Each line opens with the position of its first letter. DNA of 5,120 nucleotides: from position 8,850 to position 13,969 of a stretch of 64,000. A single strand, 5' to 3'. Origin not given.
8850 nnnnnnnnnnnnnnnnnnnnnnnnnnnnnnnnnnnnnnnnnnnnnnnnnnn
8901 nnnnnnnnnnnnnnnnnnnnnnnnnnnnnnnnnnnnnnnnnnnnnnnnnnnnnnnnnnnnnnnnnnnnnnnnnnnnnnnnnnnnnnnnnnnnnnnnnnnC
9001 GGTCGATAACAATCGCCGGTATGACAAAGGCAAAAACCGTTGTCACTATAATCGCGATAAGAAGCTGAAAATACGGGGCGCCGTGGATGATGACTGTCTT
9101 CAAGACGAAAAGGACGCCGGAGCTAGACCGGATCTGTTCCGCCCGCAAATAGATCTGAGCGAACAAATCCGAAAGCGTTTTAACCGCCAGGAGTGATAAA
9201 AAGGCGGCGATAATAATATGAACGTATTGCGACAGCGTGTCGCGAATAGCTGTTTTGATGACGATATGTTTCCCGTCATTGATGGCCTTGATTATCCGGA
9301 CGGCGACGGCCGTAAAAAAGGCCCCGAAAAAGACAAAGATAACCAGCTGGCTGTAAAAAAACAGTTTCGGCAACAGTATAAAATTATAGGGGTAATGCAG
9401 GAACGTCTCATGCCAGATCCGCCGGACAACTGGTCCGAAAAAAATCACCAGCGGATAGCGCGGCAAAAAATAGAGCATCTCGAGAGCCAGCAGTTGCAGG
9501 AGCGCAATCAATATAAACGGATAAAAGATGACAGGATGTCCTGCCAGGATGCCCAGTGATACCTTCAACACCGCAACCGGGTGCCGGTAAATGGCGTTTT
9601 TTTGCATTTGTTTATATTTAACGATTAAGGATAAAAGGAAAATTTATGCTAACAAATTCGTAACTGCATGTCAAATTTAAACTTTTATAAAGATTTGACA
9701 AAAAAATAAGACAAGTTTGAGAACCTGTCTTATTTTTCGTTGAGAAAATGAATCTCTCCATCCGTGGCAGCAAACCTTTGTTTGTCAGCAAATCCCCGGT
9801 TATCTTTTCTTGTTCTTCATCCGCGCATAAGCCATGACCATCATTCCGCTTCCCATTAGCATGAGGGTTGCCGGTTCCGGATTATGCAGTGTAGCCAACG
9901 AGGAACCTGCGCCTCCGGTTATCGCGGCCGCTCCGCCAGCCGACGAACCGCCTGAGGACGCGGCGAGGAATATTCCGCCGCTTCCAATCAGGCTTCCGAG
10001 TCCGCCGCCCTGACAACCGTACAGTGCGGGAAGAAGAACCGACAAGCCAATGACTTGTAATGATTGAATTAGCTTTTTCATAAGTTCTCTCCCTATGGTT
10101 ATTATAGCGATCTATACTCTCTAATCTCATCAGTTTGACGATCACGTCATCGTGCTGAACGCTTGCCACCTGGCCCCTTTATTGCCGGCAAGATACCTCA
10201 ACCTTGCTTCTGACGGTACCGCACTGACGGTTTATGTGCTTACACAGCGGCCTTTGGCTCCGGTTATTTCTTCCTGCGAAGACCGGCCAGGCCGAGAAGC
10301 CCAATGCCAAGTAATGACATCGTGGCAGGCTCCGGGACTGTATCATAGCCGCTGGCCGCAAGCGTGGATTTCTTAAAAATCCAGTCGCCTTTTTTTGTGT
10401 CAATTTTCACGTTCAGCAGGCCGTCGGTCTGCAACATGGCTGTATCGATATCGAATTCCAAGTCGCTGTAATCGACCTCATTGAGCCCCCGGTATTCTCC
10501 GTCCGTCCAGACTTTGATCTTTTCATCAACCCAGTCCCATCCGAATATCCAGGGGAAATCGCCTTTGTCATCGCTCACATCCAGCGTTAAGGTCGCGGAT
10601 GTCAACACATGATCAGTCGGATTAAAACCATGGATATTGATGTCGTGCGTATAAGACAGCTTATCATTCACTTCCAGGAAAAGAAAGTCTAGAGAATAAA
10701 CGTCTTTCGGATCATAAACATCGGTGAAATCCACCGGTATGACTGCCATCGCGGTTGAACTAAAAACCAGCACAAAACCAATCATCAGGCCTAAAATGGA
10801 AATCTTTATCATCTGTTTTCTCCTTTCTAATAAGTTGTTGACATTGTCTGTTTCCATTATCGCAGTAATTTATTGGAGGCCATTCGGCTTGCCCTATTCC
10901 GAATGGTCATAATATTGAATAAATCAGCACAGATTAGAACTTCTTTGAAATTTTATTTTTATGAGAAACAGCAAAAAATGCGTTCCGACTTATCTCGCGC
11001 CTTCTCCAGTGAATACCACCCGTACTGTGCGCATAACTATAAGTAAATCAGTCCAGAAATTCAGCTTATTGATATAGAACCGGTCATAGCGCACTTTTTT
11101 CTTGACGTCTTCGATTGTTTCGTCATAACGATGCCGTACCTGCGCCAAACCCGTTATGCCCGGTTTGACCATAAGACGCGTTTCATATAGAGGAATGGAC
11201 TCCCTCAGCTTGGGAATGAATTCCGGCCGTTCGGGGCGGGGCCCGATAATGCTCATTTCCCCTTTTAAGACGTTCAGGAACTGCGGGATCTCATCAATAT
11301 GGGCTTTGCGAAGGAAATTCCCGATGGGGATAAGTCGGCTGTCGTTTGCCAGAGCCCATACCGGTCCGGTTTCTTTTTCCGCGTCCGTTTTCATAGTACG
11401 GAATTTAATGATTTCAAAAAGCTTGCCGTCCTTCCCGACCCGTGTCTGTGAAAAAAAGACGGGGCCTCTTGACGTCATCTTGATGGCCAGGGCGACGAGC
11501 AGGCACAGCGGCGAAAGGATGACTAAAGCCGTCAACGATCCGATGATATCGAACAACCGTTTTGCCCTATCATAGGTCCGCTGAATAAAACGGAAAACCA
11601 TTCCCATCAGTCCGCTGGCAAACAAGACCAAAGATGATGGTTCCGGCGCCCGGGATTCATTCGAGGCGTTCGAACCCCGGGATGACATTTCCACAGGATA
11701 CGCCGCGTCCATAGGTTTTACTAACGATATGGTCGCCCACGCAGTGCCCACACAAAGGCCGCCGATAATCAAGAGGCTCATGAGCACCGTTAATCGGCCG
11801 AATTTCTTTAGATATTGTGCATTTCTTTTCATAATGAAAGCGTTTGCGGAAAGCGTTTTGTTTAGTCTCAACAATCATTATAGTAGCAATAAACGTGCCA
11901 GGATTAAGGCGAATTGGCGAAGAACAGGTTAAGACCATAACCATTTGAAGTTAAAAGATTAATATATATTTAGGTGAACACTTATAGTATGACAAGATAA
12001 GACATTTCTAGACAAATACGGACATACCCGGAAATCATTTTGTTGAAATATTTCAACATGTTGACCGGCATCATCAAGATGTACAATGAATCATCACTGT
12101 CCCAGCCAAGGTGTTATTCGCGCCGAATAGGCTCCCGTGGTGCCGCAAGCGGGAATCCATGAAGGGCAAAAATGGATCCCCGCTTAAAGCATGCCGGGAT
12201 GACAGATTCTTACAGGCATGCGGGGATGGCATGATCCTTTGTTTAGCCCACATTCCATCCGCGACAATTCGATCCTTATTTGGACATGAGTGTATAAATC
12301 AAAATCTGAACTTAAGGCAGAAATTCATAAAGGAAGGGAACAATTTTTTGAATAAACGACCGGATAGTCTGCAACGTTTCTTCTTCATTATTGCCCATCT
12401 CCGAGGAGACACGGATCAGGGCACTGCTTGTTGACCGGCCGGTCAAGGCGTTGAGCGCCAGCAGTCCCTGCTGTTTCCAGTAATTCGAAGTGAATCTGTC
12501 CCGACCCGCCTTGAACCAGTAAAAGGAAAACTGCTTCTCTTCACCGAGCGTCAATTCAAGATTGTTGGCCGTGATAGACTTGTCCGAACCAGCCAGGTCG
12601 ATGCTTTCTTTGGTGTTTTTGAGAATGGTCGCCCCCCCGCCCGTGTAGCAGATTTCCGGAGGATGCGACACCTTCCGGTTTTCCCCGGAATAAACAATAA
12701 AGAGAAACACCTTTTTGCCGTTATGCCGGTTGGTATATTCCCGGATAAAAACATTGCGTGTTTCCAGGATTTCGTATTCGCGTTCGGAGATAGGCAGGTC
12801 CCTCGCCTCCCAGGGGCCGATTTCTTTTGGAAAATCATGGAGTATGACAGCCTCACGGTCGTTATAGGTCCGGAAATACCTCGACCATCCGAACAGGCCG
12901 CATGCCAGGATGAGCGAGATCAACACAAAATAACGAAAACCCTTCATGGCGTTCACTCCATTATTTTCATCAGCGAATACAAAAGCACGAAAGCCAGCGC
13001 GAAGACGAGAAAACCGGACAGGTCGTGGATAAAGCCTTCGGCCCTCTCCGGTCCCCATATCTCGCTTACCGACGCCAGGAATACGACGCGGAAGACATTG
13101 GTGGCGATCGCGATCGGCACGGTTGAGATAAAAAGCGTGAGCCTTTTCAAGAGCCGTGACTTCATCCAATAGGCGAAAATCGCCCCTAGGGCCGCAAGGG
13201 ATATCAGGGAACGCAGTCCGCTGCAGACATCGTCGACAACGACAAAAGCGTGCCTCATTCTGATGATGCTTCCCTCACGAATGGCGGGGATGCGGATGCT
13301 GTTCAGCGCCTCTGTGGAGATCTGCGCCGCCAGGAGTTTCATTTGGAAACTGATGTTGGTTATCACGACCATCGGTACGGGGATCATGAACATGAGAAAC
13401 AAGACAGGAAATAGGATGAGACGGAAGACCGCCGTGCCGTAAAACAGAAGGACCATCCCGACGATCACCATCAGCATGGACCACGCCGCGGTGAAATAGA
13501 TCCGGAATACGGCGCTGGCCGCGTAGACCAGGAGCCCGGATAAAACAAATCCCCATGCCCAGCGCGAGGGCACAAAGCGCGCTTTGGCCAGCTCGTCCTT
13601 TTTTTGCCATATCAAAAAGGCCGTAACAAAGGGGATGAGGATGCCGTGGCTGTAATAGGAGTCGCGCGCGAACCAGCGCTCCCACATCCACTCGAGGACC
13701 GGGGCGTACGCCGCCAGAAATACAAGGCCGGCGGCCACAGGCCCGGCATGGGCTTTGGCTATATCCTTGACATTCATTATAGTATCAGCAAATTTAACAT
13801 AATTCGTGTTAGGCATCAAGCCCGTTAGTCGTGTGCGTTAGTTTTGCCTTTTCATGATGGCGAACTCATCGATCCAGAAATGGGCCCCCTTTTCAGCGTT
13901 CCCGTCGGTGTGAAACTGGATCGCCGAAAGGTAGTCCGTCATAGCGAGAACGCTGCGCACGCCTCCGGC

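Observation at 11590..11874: In-frame signal peptide plus PEP-CTERM-like sorting signal fused to the N-terminus of a PglC-type sugar transferase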

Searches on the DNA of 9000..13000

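Call 76: search_rna_families(source=window, start=9000, end=13000, threshold=evalue, max_evalue=1)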
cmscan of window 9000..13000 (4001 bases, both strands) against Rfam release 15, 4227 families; matches with E-value up to 1: 1.
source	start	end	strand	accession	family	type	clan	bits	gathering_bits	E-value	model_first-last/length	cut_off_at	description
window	9701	9770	-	RF02377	SurA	Gene; sRNA;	-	20.2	100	0.021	1-279/279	no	SurA sRNA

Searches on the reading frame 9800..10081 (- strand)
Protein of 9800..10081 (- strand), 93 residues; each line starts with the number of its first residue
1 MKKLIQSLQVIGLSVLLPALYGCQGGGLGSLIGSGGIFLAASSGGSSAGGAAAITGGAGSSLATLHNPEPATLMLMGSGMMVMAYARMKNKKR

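Call 3: search_protein_families(library=ncbifam, proteins=[window:9800-10081:-], max_evalue=0.01)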
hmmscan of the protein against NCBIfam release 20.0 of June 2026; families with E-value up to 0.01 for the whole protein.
window:9800-10081:- (93 aa): 4 families
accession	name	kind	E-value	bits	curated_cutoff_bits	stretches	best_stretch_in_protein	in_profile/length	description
NF038129.1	PEP_NF038129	equivalog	0.00032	20.6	65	1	29-87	135-191/194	NF038129 family PEP-CTERM protein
TIGR02595.1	PEP_CTERM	domain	0.0061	17.3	16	1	68-91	2-23/24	PEP-CTERM sorting domain-containing protein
NF038125.1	PEP_CTERM_THxN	subfamily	0.0062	16.1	85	1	68-89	224-245/246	THxN family PEP-CTERM protein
NF041538.1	PEP_EDSA_1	subfamily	0.0085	15.8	100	0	63-87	278-304/307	EDSAP-1 family PEP-CTERM protein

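Call 4: search_protein_families(library=pfam, proteins=[window:9800-10081:-], max_evalue=0.01)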
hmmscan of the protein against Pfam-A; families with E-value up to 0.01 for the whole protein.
window:9800-10081:- (93 aa): 1 family
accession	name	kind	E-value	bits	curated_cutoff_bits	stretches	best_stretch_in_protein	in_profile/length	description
PF07589.16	PEP-CTERM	-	7.2e-05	23.2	20.7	1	68-87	3-22/24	PEP-CTERM motif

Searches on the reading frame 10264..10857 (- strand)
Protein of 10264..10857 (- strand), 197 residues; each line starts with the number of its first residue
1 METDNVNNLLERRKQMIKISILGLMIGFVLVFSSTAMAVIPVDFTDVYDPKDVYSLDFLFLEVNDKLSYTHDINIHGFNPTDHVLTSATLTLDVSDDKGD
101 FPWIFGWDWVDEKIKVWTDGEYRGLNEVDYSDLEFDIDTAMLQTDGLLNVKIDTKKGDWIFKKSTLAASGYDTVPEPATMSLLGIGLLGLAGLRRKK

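Call 3: search_protein_families(library=ncbifam, proteins=[window:10264-10857:-], max_evalue=0.01)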
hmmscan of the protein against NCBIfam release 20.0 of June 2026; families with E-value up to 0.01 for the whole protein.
window:10264-10857:- (197 aa): 12 families
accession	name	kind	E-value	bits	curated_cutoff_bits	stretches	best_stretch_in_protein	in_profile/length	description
NF033554.9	floc_PepA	equivalog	1.4e-08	34.8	80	1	169-197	234-260/261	flocculation-associated PEP-CTERM protein PepA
NF041538.1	PEP_EDSA_1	subfamily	7.1e-08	32.5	100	1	169-197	282-307/307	EDSAP-1 family PEP-CTERM protein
NF038125.1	PEP_CTERM_THxN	subfamily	1.9e-07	30.9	85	1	171-197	222-246/246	THxN family PEP-CTERM protein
TIGR02595.1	PEP_CTERM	domain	6.9e-06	26.5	16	1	174-197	1-23/24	PEP-CTERM sorting domain-containing protein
NF038129.1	PEP_NF038129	equivalog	1.2e-05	25.3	65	1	144-196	138-193/194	NF038129 family PEP-CTERM protein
NF041927.1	Xrt_dep_XDP1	equivalog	3.8e-05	23.8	125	1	167-197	207-242/242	exosortase-dependent surface protein XDP1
NF038120.1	PEP_CTERM_QFxxD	subfamily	0.00016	21.6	80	1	173-196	192-215/215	NF038120 family PEP-CTERM protein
NF038118.1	PEP_CTERM_CCXG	equivalog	0.00037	20.2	90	1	149-197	153-199/199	CCXG family PEP-CTERM protein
TIGR03778.1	VPDSG_CTERM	subfamily_domain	0.0018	18.3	22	1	179-196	7-24/24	VPDSG-CTERM sorting domain-containing protein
NF033947.0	PEP-cistern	hypoth_equivalog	0.0029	17.4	60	1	165-196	164-195/195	cistern family PEP-CTERM protein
NF038126.1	PEP_CTERM_FxDxF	subfamily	0.0045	17.2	50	0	173-195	141-165/165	FxDxF family PEP-CTERM protein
TIGR03370.1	VPLPA-CTERM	domain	0.0049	16.8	25.35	1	174-197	1-24/25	VPLPA-CTERM sorting domain-containing protein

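Call 4: search_protein_families(library=pfam, proteins=[window:10264-10857:-], max_evalue=0.01)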
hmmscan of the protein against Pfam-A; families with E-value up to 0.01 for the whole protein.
window:10264-10857:- (197 aa): 2 families
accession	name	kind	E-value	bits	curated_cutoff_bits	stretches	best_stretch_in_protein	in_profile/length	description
PF07589.16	PEP-CTERM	-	1.1e-07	32.1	20.7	1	173-196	1-24/24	PEP-CTERM motif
PF18205.6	VPDSG-CTERM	-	0.0011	19.2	25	1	179-197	8-26/26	VPDSG-CTERM motif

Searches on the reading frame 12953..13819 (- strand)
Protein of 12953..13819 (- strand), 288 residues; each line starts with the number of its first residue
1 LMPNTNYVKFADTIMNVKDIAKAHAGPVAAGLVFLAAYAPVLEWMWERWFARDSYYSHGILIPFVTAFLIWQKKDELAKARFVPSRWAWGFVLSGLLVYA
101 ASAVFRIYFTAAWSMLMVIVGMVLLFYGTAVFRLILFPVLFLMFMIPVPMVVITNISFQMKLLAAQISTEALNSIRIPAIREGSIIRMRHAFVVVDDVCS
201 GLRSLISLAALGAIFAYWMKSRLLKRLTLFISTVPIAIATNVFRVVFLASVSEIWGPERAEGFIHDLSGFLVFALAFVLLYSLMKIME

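Call 3: search_protein_families(library=ncbifam, proteins=[window:12953-13819:-], max_evalue=0.01)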
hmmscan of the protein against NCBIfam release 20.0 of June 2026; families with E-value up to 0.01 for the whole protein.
window:12953-13819:- (288 aa): 17 families
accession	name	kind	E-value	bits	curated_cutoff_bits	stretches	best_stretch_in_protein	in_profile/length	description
TIGR04152.1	exosort_VPLPA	exception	3e-56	191.5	400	1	49-287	4-242/486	VPLPA-CTERM-specific exosortase XrtD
NF038142.1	exosort_XrtW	exception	2e-53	181.5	425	1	31-286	9-264/494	exosortase W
TIGR02602.1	8TM_EpsH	subfamily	1.8e-50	171.8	105.55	1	48-285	3-238/241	exosortase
TIGR03109.2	exosort_XrtA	exception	2.3e-49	168.2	208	1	30-285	6-257/261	exosortase A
NF035943.2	exosort_XrtV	exception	8.2e-42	143.3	313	1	30-287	10-266/270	exosortase V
TIGR03113.1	exosort_XrtB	exception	6.2e-37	127.7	275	1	27-286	3-263/268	exosortase B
TIGR04178.1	exo_archaeo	signature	1.8e-20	73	23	1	194-287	2-95/97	exosortase/archaeosortase family protein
TIGR04151.1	exosort_VPDSG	exception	3e-20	72.8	300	1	33-286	36-298/306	VPDSG-CTERM-specific exosortase XrtC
NF033464.1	cyanoexo_CrtC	exception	1.2e-16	61.1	225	1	23-284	3-272/278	cyanoexosortase C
TIGR04476.1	exosort_XrtN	exception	4.3e-14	52.5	200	1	61-279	32-238/406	exosortase N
TIGR04489.1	exosort_XrtO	exception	2.3e-13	49.8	250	1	39-285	6-256/451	exosortase O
NF033770.1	exosort_XrtT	exception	4.2e-13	48.7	250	1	35-280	10-260/472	exosortase T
TIGR04156.1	cyanoexo_CrtB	exception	5.3e-13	49.1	300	1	35-287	11-267/280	cyanoexosortase B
TIGR03763.1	cyanoexo_CrtA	exception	2e-11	43.9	150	1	54-284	30-255/260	cyanoexosortase A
NF012182.0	exosortase_XrtQ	exception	5.9e-09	35.8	270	1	35-281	14-252/256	exosortase Q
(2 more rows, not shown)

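Call 4: search_protein_families(library=pfam, proteins=[window:12953-13819:-], max_evalue=0.01)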
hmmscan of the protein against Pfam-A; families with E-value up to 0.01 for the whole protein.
window:12953-13819:- (288 aa): 1 family
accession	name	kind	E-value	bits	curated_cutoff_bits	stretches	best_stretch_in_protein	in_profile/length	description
PF09721.15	Exosortase_EpsH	-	9.3e-67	225.5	25.7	1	33-285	3-252/254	Transmembrane exosortase (Exosortase_EpsH)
